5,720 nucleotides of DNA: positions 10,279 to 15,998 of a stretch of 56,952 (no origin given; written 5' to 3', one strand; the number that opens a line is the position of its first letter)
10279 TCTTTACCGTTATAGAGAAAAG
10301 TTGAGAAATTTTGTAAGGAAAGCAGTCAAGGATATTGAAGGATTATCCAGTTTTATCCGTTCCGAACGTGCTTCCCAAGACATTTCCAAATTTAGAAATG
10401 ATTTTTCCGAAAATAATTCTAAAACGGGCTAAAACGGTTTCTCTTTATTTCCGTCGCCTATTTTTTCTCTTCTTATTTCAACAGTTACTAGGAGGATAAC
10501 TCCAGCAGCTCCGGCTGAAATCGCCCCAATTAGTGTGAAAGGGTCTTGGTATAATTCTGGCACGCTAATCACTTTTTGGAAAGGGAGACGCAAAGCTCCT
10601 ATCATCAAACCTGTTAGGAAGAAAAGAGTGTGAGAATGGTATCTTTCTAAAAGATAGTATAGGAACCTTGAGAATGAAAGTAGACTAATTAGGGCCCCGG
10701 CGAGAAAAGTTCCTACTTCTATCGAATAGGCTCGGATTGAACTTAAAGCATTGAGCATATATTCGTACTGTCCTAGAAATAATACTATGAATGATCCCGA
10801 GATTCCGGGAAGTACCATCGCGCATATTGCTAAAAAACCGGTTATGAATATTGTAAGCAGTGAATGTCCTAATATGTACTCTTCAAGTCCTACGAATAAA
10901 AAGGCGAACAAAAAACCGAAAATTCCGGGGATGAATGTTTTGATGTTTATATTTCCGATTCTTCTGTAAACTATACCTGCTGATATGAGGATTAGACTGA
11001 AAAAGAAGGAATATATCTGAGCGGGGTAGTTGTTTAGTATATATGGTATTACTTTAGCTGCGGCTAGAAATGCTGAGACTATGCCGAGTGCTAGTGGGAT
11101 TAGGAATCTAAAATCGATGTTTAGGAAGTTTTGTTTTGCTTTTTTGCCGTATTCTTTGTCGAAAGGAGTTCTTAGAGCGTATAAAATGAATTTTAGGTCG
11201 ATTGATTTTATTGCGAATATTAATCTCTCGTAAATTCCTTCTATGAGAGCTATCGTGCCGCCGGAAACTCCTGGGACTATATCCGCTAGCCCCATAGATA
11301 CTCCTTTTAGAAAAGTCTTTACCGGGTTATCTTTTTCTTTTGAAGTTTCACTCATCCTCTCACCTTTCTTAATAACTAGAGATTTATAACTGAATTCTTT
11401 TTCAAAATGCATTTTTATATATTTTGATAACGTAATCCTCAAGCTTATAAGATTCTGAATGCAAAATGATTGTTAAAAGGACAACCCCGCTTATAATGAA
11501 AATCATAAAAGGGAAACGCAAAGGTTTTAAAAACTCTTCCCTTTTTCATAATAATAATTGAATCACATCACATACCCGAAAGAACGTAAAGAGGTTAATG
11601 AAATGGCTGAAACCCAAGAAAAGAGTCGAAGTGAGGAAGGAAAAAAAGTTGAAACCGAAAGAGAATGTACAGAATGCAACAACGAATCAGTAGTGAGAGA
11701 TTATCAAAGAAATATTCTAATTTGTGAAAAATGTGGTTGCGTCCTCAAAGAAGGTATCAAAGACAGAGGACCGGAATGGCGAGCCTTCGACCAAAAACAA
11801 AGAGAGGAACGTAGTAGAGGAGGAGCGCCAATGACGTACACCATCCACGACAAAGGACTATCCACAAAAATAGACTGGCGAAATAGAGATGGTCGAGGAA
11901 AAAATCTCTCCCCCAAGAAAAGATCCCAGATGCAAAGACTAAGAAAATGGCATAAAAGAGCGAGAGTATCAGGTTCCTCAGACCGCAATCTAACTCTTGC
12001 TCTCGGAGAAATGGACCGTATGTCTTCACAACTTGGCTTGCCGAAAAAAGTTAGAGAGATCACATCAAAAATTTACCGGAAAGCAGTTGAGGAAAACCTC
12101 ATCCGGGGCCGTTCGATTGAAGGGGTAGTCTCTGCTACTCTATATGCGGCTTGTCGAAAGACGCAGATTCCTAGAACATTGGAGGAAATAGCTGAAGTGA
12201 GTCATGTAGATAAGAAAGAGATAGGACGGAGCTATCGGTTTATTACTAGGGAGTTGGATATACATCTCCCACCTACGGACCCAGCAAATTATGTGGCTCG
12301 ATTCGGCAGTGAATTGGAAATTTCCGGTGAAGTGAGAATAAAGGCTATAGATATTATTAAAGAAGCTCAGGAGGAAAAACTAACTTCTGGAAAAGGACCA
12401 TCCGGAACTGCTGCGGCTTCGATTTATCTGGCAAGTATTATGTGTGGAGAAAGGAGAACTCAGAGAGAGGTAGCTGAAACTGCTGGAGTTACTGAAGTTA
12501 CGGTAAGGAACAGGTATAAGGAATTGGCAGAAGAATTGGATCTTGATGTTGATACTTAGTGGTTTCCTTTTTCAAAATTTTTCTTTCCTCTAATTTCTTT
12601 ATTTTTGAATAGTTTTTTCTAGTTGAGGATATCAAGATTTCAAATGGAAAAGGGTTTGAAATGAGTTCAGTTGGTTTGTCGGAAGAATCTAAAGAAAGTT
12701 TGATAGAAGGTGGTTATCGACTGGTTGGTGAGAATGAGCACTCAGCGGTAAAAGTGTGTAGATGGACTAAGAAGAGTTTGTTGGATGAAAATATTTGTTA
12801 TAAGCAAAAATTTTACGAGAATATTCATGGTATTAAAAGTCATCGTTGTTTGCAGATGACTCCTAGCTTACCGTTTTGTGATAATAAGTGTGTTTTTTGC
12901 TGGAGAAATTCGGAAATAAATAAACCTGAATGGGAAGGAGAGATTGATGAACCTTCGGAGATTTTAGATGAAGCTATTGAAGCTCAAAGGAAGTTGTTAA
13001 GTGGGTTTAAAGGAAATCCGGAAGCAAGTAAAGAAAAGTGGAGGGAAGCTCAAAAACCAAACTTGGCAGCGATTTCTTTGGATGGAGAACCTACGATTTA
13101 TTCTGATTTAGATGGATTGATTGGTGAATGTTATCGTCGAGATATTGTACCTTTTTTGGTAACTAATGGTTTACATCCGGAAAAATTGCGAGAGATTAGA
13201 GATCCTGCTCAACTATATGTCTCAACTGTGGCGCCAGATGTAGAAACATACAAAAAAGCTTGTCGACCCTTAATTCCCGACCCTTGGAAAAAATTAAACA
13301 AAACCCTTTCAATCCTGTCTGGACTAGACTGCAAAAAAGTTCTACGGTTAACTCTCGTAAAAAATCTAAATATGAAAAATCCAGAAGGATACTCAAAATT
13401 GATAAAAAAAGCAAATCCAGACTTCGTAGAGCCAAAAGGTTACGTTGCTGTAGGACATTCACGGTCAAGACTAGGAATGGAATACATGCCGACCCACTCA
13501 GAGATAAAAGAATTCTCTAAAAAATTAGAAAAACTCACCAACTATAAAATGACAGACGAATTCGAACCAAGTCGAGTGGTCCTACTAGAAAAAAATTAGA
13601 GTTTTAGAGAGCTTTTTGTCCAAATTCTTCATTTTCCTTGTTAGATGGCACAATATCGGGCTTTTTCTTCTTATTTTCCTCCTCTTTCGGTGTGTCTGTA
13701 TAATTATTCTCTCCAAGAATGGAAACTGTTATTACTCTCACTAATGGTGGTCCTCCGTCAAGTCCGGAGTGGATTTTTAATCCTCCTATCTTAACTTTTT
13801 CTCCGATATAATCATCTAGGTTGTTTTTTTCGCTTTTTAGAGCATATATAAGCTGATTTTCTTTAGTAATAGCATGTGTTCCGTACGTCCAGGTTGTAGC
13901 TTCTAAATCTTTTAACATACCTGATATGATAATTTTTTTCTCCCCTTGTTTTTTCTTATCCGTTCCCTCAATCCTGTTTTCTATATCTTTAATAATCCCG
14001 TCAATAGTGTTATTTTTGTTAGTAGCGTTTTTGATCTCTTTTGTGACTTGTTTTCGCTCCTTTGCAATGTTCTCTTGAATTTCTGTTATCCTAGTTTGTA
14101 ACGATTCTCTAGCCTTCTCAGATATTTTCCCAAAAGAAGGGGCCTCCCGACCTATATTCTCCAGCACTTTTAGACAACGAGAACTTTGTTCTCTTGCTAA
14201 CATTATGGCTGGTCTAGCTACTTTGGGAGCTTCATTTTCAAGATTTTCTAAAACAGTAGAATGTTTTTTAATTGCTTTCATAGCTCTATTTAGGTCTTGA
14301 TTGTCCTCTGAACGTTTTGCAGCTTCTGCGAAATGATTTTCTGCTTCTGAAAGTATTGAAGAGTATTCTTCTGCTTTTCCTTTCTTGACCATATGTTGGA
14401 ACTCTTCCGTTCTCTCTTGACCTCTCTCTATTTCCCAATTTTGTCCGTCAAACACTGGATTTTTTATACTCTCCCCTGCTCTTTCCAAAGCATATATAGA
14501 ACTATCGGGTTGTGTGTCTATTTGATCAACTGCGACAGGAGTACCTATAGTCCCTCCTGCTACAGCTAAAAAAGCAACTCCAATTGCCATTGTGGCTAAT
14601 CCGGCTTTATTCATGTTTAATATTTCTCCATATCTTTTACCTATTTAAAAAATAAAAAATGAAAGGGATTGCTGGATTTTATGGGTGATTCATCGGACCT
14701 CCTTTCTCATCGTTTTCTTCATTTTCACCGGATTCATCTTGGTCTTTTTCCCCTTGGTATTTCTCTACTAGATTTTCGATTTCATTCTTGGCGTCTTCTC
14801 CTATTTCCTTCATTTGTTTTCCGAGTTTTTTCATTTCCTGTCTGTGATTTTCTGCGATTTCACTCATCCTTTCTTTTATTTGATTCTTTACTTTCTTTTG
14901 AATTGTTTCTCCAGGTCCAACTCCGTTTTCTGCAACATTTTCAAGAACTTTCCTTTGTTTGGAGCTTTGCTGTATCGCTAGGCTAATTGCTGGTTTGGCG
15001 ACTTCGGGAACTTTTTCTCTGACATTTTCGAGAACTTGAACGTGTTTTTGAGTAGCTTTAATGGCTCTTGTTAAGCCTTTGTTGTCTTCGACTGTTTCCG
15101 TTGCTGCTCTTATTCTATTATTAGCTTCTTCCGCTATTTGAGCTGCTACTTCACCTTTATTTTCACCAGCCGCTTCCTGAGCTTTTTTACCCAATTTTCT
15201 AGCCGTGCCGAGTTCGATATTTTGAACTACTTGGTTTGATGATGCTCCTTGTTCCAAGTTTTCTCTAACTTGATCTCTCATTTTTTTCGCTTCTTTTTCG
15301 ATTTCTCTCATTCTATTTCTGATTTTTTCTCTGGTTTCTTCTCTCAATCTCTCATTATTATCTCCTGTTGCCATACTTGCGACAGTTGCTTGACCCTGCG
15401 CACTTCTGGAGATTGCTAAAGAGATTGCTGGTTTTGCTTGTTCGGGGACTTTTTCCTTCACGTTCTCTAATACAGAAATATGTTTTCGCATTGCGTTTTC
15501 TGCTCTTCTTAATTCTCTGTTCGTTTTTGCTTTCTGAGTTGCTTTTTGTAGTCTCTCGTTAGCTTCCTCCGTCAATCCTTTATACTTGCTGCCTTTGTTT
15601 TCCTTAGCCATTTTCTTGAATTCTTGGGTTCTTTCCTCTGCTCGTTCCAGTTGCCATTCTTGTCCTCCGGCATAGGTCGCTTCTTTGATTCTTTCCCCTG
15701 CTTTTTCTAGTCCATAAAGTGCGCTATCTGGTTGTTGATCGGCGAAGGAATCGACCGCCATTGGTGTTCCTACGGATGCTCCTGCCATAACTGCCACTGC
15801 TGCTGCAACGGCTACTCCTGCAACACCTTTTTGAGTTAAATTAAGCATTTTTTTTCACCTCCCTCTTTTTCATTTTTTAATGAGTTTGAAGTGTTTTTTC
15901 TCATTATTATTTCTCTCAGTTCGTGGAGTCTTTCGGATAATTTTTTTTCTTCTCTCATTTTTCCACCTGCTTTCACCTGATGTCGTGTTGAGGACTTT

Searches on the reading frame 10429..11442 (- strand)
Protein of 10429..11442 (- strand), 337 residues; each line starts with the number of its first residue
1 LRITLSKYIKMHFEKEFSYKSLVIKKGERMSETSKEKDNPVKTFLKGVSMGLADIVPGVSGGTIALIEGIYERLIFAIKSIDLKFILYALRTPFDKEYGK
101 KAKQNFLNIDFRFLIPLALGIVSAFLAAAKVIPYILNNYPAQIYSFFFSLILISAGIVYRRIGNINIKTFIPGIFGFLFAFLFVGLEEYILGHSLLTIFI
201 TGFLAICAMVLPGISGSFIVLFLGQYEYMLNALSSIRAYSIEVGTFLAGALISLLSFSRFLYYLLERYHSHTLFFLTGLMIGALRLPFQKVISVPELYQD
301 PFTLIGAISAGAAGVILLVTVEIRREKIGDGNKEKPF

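Call 24: search_protein_families(library=pfam, proteins=[window:10429-11442:-], max_evalue=0.001)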
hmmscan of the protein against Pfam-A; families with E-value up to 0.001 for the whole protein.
window:10429-11442:- (337 aa): 1 family
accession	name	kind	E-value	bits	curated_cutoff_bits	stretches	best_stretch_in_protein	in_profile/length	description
PF04018.18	VCA0040-like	-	1.7e-70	237.8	26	1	50-293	1-236/246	Undecaprenyl phosphate translocase-like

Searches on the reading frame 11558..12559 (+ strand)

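Call 24: search_protein_families(library=pfam, proteins=[window:11558-12559:+], max_evalue=0.001)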
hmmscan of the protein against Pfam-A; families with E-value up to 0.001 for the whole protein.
window:11558-12559:+ (333 aa): 3 families
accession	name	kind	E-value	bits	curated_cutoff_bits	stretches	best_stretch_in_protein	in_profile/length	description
PF00382.24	TFIIB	-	1.9e-48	162.8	23.6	2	238-325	4-91/92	Transcription factor TFIIB repeat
PF08271.17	Zn_Ribbon_TF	-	2.4e-12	46.6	29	1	36-77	2-43/43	TFIIB zinc-binding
PF04545.22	Sigma70_r4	-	0.00011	22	24.1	0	297-322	18-43/50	Sigma-70, region 4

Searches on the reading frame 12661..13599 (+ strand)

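Call 24: search_protein_families(library=pfam, proteins=[window:12661-13599:+], max_evalue=0.001)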
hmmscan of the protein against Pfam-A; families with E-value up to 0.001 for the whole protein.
window:12661-13599:+ (312 aa): 2 families
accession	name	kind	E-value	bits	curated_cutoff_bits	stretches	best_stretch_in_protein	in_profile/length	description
PF08608.17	Wyosine_form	-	1.2e-20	73.9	22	1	250-310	1-62/63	Wyosine base formation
PF04055.27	Radical_SAM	-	5e-11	43.5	29.5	1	70-242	4-160/166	Radical SAM superfamily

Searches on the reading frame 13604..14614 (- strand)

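Call 24: search_protein_families(library=pfam, proteins=[window:13604-14614:-], max_evalue=0.001)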
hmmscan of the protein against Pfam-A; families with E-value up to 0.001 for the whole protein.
window:13604-14614:- (336 aa): 1 family
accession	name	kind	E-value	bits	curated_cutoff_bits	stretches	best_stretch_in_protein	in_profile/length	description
PF18915.5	DUF5667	-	1.2e-07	32.5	27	1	34-130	2-97/99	Domain of unknown function (DUF5667)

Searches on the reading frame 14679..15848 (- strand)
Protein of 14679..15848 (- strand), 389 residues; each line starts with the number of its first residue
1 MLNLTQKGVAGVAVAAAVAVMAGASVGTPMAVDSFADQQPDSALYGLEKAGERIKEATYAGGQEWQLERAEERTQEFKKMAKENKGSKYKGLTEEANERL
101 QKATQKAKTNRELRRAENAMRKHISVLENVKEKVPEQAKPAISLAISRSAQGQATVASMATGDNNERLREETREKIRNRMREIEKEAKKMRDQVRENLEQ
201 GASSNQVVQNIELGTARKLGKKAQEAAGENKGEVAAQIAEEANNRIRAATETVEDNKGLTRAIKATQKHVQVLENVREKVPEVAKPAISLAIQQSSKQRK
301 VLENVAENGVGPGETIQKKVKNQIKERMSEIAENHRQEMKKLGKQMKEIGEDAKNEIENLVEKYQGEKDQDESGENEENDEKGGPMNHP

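Call 24: search_protein_families(library=pfam, proteins=[window:14679-15848:-], max_evalue=0.001)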
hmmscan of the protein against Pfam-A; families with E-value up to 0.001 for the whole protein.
window:14679-15848:- (389 aa): 1 family
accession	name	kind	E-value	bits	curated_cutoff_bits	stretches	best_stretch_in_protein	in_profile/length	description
PF18915.5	DUF5667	-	1.4e-11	45.1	27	1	40-137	4-99/99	Domain of unknown function (DUF5667)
